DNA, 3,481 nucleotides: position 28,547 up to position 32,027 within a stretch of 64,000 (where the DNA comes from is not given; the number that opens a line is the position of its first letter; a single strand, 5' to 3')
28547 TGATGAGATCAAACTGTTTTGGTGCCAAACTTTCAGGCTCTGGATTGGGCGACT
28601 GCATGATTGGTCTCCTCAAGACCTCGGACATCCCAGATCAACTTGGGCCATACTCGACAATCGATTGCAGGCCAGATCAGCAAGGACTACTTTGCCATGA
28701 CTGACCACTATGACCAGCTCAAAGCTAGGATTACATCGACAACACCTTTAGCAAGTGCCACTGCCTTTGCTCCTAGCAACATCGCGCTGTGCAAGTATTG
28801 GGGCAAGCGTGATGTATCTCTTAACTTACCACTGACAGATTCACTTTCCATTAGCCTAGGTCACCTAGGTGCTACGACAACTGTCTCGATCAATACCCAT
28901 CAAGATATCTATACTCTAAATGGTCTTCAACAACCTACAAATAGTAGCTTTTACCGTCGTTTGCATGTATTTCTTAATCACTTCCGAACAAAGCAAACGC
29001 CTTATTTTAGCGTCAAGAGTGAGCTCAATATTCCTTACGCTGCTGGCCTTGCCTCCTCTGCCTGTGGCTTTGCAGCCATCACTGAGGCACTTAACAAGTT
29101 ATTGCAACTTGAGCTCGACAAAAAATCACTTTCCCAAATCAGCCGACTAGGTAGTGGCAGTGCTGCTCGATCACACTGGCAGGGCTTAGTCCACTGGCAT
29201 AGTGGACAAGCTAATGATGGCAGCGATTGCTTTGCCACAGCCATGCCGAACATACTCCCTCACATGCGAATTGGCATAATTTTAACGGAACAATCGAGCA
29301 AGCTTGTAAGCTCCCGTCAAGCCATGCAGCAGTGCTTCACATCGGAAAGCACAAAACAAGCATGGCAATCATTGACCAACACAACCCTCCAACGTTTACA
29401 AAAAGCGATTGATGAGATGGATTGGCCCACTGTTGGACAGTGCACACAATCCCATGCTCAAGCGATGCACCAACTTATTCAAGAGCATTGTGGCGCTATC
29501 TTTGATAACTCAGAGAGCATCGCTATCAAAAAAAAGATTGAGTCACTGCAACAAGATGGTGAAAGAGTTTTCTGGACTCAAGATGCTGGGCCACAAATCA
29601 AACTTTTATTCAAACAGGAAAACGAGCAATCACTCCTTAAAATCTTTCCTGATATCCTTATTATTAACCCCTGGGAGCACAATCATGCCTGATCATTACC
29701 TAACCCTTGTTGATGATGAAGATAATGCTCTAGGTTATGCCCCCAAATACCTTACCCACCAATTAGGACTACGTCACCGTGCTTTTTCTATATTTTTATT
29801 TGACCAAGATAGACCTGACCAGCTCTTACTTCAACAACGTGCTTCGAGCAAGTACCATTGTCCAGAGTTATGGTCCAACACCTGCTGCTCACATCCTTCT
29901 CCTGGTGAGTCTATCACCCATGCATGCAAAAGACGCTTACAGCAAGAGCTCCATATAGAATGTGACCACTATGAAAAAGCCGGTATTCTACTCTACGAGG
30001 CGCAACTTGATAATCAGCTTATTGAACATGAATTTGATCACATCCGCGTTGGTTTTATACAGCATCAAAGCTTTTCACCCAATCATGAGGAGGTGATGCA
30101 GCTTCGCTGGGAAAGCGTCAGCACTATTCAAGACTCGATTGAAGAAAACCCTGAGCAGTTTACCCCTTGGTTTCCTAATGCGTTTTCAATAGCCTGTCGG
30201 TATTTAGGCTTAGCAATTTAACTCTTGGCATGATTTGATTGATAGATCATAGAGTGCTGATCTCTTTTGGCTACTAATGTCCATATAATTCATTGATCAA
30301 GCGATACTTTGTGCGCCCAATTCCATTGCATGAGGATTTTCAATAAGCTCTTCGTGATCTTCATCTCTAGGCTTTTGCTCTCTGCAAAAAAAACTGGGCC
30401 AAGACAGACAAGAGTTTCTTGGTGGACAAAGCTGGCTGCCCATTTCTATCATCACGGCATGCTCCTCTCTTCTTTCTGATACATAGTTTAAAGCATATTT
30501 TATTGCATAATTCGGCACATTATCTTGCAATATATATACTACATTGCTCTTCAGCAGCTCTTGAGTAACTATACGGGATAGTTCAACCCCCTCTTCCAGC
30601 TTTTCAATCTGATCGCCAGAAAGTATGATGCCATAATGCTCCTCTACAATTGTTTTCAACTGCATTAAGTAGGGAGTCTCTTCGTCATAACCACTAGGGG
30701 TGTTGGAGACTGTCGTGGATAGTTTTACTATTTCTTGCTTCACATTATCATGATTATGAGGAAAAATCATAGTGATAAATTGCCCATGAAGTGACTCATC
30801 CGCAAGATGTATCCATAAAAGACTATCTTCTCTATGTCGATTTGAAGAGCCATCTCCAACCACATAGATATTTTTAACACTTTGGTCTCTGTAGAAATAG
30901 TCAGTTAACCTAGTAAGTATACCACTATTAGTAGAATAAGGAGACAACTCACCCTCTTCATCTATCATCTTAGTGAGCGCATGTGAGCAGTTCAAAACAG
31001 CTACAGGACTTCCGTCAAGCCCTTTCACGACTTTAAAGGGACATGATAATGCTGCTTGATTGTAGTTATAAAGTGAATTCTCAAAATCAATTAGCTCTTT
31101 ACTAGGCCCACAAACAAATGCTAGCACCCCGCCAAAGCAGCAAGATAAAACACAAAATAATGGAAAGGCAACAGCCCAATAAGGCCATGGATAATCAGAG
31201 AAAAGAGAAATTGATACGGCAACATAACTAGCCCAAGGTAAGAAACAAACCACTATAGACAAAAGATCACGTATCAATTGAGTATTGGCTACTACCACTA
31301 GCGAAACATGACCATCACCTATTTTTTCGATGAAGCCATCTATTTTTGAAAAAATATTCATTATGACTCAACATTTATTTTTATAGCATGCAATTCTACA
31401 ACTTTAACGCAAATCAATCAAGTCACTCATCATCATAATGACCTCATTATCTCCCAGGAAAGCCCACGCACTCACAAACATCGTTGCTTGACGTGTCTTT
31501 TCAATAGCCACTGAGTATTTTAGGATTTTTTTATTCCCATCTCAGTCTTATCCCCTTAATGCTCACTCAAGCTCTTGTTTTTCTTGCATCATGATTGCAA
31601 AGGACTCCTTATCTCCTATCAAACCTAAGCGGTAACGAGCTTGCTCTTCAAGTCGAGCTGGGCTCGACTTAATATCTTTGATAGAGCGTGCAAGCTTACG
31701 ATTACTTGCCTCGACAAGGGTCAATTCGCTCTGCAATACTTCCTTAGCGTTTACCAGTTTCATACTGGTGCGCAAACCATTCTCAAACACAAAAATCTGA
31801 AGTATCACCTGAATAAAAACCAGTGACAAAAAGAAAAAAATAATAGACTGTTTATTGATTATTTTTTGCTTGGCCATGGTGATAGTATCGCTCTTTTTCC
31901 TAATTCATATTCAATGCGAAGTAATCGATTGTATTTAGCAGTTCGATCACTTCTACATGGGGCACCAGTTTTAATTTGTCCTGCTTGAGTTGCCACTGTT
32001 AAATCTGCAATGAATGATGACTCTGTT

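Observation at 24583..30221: Complete six-gene mevalonate pathway operon in a gammaproteobacterium, abutting tRNA-Val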

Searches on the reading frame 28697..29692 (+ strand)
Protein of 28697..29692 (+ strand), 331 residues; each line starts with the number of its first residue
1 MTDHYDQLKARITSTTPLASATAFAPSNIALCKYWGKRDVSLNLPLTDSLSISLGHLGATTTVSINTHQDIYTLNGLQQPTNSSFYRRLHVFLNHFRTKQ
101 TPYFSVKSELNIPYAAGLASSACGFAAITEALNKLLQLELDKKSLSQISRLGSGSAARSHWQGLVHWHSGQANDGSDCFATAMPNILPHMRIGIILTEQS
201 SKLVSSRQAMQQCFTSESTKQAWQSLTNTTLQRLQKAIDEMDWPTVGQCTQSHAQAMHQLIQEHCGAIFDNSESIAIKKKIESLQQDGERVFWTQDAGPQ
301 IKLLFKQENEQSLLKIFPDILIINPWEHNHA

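Call 6: search_protein_families(library=pfam, proteins=[window:28697-29692:+])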
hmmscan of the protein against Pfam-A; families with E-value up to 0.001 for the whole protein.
window:28697-29692:+ (331 aa): 3 families
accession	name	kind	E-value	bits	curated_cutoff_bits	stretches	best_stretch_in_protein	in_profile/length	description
PF22700.2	MVD-like_N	-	1.4e-46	158.5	27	1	25-180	1-157/157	Diphosphomevalonate decarboxylase-like N-terminal domain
PF18376.6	MDD_C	-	1.1e-09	38.9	23.2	1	194-320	3-133/186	Mevalonate 5-diphosphate decarboxylase C-terminal domain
PF00288.32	GHMP_kinases_N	-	4.8e-09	36.8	22.3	1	96-153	14-67/87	GHMP kinases N terminal domain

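Call 7: search_protein_families(library=ncbifam, proteins=[window:28697-29692:+])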
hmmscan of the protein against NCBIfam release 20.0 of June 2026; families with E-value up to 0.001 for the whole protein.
window:28697-29692:+ (331 aa): 10 families
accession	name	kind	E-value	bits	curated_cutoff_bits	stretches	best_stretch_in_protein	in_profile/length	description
TIGR01240.1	mevDPdecarb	equivalog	2.3e-62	210.8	171.35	1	22-316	2-299/305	diphosphomevalonate decarboxylase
NF040704.1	IPP_alt_MvaD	equivalog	1.8e-22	79.9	475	1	21-303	2-283/323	phosphomevalonate decarboxylase MvaD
NF040847.1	mev_decarb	equivalog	2.8e-12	46.5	560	1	29-310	44-324/350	bisphosphomevalonate decarboxylase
TIGR00549.1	mevalon_kin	equivalog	5.1e-08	32.7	163.05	1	78-149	55-126/276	mevalonate kinase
NF002288.1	PRK01212.1-4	equivalog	1.7e-05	24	194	1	91-154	66-127/303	homoserine kinase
NF003036.0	PRK03926.1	equivalog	2.9e-05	23.3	403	1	61-148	33-120/302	mevalonate kinase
TIGR00191.1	thrB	equivalog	3.3e-05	22.9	168.25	1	79-147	57-124/304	homoserine kinase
TIGR00154.1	ispE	equivalog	7.6e-05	22.4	138.7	1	57-149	37-133/294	4-(cytidine 5'-diphospho)-2-C-methyl-D-erythritol kinase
NF003006.0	PRK03817.1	equivalog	0.00026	20.1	443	1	104-150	88-134/352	galactokinase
TIGR01920.1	Shik_kin_archae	equivalog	0.0006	19.2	126.85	1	80-145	48-111/266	shikimate kinase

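Call 13: find_encoding_contigs(protein=window:28697-29692:+, flank=10000, max_places=4)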
Protein window:28697-29692:+ (331 aa): 1 contig read that carries it; 1 place shown.
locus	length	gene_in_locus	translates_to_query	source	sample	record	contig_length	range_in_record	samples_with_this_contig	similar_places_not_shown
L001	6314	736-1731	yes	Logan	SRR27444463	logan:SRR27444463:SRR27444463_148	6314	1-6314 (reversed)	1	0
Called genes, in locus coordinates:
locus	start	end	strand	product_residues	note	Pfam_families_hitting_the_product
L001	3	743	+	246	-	?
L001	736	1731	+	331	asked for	PF22700:MVD-like_N, PF00288:GHMP_kinases_N, PF18376:MDD_C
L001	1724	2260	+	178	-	PF00293:NUDIX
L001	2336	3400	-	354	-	-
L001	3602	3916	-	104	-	PF04977:DivIC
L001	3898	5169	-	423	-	PF03952:Enolase_N, PF00113:Enolase_C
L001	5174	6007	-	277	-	PF00793:DAHP_synth_1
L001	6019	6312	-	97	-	?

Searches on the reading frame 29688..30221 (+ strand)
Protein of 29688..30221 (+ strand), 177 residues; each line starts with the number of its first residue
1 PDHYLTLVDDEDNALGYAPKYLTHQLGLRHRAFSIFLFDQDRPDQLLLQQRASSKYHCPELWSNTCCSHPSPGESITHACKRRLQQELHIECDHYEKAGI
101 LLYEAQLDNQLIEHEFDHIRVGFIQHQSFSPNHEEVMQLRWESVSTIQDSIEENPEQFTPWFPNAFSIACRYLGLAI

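Call 6: search_protein_families(library=pfam, proteins=[window:29688-30221:+])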
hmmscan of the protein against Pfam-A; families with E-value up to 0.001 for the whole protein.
window:29688-30221:+ (177 aa): 1 family
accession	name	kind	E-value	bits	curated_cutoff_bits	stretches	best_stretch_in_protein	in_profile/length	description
PF00293.34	NUDIX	-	1.4e-15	57.9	21.1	1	29-162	2-134/134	NUDIX domain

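Call 7: search_protein_families(library=ncbifam, proteins=[window:29688-30221:+])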
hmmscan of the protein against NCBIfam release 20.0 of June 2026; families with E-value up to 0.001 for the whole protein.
window:29688-30221:+ (177 aa): 4 families
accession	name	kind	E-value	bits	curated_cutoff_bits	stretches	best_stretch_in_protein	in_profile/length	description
NF002995.0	PRK03759.1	equivalog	7.1e-44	149.7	127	1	3-163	7-166/185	isopentenyl-diphosphate Delta-isomerase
TIGR02150.1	IPP_isom_1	equivalog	3.2e-35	121.3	105.8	1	6-162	2-155/159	isopentenyl-diphosphate delta-isomerase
NF011922.0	PRK15393.1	equivalog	2.3e-08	33.9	152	1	5-151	13-151/182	NUDIX hydrolase YfcD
NF041653.1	Nud_hyd_Meth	equivalog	9.6e-07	28.7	300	1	6-162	3-153/170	Nudix hydrolase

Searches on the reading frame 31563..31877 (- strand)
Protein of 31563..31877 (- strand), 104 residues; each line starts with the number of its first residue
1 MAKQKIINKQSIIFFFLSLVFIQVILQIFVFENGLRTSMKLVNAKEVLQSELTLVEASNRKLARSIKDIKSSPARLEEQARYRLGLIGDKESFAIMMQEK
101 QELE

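Call 14: search_protein_families(library=pfam, max_evalue=1e-8, proteins=[window:31563-31877:-])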
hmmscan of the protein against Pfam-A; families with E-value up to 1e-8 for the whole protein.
window:31563-31877:- (104 aa): 1 family
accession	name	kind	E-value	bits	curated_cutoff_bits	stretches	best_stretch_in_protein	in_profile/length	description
PF04977.20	DivIC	-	3.3e-11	43.3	28.9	1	23-94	4-75/80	Septum formation initiator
